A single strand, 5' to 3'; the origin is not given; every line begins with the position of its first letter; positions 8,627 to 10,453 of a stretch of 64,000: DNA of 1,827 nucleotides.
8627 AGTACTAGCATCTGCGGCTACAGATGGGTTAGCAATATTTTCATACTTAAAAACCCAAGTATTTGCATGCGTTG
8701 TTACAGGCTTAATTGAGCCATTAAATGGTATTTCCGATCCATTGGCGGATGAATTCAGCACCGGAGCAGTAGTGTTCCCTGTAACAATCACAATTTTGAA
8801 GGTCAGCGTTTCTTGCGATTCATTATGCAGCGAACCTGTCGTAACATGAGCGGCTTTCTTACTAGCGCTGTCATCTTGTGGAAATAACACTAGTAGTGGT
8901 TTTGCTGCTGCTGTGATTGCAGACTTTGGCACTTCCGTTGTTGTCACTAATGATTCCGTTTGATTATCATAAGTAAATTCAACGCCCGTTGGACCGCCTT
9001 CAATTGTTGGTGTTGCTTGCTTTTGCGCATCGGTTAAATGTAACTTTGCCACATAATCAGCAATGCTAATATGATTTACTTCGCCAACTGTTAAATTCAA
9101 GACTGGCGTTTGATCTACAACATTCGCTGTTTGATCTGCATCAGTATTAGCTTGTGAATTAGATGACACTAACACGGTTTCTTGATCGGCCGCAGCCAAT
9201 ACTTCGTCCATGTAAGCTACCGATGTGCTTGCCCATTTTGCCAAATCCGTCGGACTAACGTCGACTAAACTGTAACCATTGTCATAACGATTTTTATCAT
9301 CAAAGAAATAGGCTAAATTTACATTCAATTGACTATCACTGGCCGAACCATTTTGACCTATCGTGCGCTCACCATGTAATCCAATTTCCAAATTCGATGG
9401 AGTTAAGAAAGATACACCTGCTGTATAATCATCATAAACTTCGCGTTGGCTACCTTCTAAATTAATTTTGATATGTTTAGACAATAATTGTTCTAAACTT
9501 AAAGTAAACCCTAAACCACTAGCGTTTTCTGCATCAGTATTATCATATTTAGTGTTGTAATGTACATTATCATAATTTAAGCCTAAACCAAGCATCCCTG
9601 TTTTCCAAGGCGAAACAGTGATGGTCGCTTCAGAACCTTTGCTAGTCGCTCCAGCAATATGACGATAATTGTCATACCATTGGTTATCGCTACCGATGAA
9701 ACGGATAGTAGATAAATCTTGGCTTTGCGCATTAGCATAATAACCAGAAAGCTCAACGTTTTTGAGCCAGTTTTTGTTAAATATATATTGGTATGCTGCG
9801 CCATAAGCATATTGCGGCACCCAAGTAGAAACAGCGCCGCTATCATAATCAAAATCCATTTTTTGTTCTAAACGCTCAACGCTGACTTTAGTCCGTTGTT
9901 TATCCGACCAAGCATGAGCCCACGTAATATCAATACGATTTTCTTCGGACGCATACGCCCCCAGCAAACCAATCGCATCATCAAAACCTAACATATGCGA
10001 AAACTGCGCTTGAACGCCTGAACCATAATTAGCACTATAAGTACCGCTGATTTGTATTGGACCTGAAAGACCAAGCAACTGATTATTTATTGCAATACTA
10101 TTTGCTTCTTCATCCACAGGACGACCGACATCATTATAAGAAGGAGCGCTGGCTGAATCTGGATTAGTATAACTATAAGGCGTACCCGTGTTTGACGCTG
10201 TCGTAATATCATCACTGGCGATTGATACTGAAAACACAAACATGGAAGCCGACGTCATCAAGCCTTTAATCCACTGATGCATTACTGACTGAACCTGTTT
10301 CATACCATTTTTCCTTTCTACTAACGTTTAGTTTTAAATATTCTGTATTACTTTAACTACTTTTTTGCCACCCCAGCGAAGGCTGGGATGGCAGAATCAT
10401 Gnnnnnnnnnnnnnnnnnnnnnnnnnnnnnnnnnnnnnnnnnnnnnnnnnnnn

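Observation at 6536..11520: Inverse-autotransporter (intimin/invasin-like) adhesin plus beta-barrel OMP inserted into the conserved lpxB-rnhB junction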

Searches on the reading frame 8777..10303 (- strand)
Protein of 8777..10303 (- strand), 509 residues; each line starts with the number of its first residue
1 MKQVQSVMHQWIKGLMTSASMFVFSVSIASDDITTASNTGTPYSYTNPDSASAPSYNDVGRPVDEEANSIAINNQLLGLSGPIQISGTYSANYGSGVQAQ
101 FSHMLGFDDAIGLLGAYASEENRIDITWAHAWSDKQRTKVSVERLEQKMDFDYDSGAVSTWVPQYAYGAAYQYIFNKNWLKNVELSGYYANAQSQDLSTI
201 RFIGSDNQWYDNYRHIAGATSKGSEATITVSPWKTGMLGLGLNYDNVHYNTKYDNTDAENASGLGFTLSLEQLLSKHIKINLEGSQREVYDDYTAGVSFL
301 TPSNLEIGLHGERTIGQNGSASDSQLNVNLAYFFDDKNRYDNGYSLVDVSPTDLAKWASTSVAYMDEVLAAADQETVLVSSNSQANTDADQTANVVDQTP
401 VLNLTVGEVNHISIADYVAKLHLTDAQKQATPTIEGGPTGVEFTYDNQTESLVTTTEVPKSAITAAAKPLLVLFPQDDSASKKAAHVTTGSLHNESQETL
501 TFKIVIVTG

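Call 12: search_solved_structures(query=A1, max_evalue=10, show_alignments=2)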
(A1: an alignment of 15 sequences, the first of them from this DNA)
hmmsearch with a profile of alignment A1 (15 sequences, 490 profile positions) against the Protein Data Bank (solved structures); distinct sequences matched with E-value up to 10: 0.

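Call 13: search_protein_families(library=pfam, alignment_id=A1, max_evalue=10)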
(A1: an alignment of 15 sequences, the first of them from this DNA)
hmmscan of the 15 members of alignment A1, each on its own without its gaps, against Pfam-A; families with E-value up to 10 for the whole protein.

A. member 1, seq(509 aa): 1 family
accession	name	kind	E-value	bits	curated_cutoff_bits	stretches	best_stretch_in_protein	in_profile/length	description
PF08611.15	DUF1774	-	0.18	12.6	23.5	1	5-39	46-80/95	Fungal protein of unknown function (DUF1774)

B. families by the number of members that match (of 15 scanned): 11 families
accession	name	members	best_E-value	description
PF08611.15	DUF1774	2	0.17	Fungal protein of unknown function (DUF1774)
PF05345.18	He_PIG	1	4.8e-06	Putative Ig domain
PF13860.13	FlgD_ig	1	0.0014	FlgD Ig-like domain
PF14905.12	OMP_b-brl_3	1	0.026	Outer membrane protein beta-barrel family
PF17425.8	Arylsulfotran_N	1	0.039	Arylsulfotransferase Ig-like domain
PF00665.32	rve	1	0.077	Integrase core domain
PF08320.17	PIG-X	1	0.088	PIG-X / PBN1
PF11673.13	DUF3269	1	0.089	Protein of unknown function (DUF3269)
PF13505.12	OMP_b-brl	1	0.53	Outer membrane protein beta-barrel domain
PF24603.1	TPR_30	1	0.67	Tetratricopeptide repeat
PF13985.11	YbgS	1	0.83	YbgS-like protein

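Call 20: predict_structure(alignment_id=A1)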
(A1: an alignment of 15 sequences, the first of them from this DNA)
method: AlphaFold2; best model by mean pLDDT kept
length: 509 residues; sequences in the alignment: 15
mean_pLDDT: 73.0   pTM: 0.56
mean pLDDT of the five models: 73.0, 72.1, 72.0, 71.3, 71.3
residues with pLDDT >= 90: 142; 70-90: 217; 50-70: 32; < 50: 118
segments of 3 or more residues with pLDDT < 50: 1-11, 13-80, 382-398, 478-497
pLDDT, mean of each block of 10 residues (from residue 1): 47 43 26 26 33 42 35 34 74 81 85 88 92 92 92 91 95 85 93 92 87 93 93 90 92 89 92 92 86 91 86 78 81 73 74 77 84 88 36 38 81 81 76 78 86 85 65 65 30 43 68
secondary structure, 60 per line:
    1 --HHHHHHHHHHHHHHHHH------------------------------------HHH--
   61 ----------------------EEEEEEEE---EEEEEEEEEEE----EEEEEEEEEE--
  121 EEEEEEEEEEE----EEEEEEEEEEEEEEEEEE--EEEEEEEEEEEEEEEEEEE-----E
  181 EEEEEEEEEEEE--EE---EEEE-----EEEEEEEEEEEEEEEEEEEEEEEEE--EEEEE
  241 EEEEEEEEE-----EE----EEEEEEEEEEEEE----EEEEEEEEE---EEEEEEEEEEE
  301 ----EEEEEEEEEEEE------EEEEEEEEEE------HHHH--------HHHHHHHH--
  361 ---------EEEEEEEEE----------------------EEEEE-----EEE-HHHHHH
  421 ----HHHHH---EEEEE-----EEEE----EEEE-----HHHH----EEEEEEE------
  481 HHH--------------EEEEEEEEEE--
elements in order: H3-19 E83-90 E94-104 E109-118 E121-131 E136-153 E156-174 E180-192 E200-203 E209-233 E236-249 E261-273 E278-286 E290-300 E305-316 E323-332 H339-342 H351-358 E370-378 E401-405 E411-413 H415-420 H425-429 E433-437 E443-446 E451-454 H460-463 E468-474 E498-507

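Call 26: fold_search(model_id=the predicted structure, library=pdb)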
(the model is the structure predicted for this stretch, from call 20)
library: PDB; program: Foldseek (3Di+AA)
matches with E <= 10: 926; with E <= 0.001: 208
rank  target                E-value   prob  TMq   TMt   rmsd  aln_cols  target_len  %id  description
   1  3kvn_A                6.6e-07  1.00  0.28  0.23  10.1       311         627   14  Crystal structure of the full-length autotransporter EstA from Pseudomonas aeruginosa (released 2010-01-26)
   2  3kvn_X                7.7e-07  1.00  0.28  0.23  12.8       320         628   13  Crystal structure of the full-length autotransporter EstA from Pseudomonas aeruginosa (released 2010-01-26)
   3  2wjq                  1.5e-06  1.00  0.25  0.50  10.7       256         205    7  NanC porin structure in hexagonal crystal form. (released 2009-10-13)
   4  2wjr                  2.0e-06  1.00  0.25  0.51  10.3       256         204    7  NanC porin structure in rhombohedral crystal form. (released 2009-10-13)
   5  4e1t                  2.8e-06  1.00  0.27  0.46   8.6       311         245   13  X-ray crystal structure of the transmembrane beta-domain from invasin from Yersinia pseudotuberculosis (released 2012-06-13)
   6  3dwn_A                3.4e-06  1.00  0.34  0.41   9.6       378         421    7  Crystal structure of the long-chain fatty acid transporter FadL mutant A77E/S100R (released 2008-12-16)
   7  4n74                  3.9e-06  1.00  0.24  0.35  16.6       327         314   10  Crystal Structure of Outer Membrane Protein TamA beta-barrel Domain in E.coli (released 2014-10-15)
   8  9a2o_MODEL_1_A        4.3e-06  1.00  0.31  0.21  11.6       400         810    9  Model of E. coli BamA by in-cell photo-crosslinking MS and deep learning (released 2023-02-24)
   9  2r4l_C                7.1e-06  1.00  0.33  0.39  10.0       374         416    8  Crystal structure of the long-chain fatty acid transporter FadL mutant P34A (released 2008-09-16)
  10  3pgu                  7.9e-06  1.00  0.30  0.37  12.1       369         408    8  Phe3Glu mutant of EcFadL (released 2011-05-25)
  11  8gl6_F                8.7e-06  1.00  0.30  0.39   8.6       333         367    9  The Type 9 Secretion System in vitro assembled, RemA-CTD substrate bound complex (released 2024-01-31)
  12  2r4l_B                1.4e-05  1.00  0.32  0.37  10.0       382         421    8  Crystal structure of the long-chain fatty acid transporter FadL mutant P34A (released 2008-09-16)
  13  6bpn                  1.4e-05  1.00  0.20  0.17  19.0       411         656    9  The crystal structure of the Ferric-Catecholate import receptor Fiu from E. coli K12: Open form (C2221) (released 2018-11-28)
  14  4e1s                  1.5e-05  1.00  0.27  0.47  10.6       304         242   12  X-ray crystal structure of the transmembrane beta-domain from intimin from EHEC strain O157:H7 (released 2012-06-13)
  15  2r4o_A                1.7e-05  1.00  0.34  0.40   8.4       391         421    7  Crystal structure of the long-chain fatty acid transporter FadL mutant delta NPA (released 2008-09-16)
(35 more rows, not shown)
